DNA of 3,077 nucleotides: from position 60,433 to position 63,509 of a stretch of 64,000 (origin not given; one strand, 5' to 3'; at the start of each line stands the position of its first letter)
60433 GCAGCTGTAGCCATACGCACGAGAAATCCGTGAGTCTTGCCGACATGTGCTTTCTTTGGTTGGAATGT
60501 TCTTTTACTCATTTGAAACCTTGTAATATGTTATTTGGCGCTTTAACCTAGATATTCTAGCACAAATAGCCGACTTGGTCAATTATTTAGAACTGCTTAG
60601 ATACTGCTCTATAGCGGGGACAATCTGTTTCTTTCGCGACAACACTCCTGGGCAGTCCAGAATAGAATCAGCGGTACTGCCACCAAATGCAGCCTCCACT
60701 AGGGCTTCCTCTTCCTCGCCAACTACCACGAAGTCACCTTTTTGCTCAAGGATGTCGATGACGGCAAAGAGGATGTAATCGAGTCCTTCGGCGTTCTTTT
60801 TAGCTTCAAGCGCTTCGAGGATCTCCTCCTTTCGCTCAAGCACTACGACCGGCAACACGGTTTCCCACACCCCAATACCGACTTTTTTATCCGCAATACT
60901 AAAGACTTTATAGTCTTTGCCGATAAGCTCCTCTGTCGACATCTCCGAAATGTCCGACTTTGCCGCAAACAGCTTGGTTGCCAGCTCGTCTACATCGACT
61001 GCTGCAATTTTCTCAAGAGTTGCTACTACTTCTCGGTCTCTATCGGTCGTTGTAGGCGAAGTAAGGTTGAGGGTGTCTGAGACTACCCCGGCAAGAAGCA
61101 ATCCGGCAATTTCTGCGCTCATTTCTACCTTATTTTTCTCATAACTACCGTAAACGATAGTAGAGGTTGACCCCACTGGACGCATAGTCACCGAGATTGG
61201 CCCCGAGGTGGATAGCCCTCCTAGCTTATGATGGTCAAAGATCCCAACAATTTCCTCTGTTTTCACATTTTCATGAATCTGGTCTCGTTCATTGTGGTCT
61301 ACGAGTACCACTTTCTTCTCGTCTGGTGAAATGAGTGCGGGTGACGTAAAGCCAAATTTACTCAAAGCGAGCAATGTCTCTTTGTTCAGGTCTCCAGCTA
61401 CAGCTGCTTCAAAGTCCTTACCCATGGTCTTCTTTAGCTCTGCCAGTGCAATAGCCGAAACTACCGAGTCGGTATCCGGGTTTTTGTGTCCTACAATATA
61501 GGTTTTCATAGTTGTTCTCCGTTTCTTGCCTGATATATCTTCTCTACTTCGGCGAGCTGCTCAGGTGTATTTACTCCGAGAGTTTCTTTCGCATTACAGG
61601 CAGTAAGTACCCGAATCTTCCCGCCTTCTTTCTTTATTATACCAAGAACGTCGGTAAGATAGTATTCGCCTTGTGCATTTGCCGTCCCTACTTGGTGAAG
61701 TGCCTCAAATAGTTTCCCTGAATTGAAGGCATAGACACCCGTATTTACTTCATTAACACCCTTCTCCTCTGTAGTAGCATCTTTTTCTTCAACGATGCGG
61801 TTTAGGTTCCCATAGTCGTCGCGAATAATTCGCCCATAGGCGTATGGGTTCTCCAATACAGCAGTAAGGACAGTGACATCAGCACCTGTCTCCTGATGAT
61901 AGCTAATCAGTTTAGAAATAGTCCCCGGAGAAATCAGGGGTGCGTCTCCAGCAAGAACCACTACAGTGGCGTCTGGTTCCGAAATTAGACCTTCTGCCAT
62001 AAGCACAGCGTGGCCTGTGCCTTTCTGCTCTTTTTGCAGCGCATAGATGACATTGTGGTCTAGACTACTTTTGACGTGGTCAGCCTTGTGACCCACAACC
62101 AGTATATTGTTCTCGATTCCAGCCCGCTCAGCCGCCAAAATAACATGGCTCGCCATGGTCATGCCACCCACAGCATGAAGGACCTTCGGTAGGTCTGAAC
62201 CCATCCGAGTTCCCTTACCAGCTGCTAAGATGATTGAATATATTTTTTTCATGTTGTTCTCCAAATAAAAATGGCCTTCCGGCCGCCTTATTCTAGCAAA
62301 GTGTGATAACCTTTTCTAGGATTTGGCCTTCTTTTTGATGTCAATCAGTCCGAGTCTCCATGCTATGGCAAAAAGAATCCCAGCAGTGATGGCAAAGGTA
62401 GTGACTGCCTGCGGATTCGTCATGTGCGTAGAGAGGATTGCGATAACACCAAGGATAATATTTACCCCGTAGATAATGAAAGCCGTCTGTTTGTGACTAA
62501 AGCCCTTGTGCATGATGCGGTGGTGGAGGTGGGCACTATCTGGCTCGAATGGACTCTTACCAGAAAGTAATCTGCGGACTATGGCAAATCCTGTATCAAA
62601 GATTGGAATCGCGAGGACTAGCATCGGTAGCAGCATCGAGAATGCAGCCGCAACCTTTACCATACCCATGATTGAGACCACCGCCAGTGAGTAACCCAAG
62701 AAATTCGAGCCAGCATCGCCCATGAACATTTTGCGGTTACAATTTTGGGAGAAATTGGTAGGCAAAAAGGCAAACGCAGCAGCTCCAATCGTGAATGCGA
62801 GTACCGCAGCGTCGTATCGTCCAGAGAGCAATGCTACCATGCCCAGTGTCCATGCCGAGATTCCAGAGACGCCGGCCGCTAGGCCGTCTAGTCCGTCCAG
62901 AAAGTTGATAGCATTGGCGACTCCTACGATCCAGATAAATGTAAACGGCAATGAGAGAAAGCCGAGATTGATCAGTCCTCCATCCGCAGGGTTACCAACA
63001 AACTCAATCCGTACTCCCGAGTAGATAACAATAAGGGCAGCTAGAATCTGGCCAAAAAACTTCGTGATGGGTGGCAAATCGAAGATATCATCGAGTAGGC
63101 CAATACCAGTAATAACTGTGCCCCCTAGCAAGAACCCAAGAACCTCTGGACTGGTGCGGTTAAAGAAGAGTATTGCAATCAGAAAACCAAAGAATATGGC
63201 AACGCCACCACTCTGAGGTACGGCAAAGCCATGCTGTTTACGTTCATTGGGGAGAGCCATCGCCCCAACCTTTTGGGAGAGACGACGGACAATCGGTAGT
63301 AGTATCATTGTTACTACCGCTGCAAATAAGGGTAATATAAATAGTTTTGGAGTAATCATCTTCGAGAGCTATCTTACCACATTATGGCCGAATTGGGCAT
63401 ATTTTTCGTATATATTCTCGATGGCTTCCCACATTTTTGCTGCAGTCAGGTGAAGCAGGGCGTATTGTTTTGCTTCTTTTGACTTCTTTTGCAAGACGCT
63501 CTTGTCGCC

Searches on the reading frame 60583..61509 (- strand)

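Call 42: search_protein_families(library=pfam, proteins=[window:60583-61509:-], max_evalue=0.01)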
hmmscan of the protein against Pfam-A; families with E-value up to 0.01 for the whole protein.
window:60583-61509:- (308 aa): 2 families
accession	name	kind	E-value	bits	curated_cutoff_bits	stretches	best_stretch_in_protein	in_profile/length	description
PF02833.19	DHHA2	-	9e-32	110.5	27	1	179-302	2-125/126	DHHA2 domain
PF01368.27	DHH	-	6.6e-22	78.6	28.1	1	2-142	1-125/125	DHH family, N-terminal domain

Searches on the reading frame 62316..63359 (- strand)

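Call 42: search_protein_families(library=pfam, proteins=[window:62316-63359:-], max_evalue=0.01)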
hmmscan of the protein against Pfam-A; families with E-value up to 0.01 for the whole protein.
window:62316-63359:- (347 aa): 1 family
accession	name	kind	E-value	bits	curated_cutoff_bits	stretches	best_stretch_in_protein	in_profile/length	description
PF00953.26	Glycos_transf_4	-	1.3e-36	126.5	27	1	74-232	2-159/160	Glycosyl transferase family 4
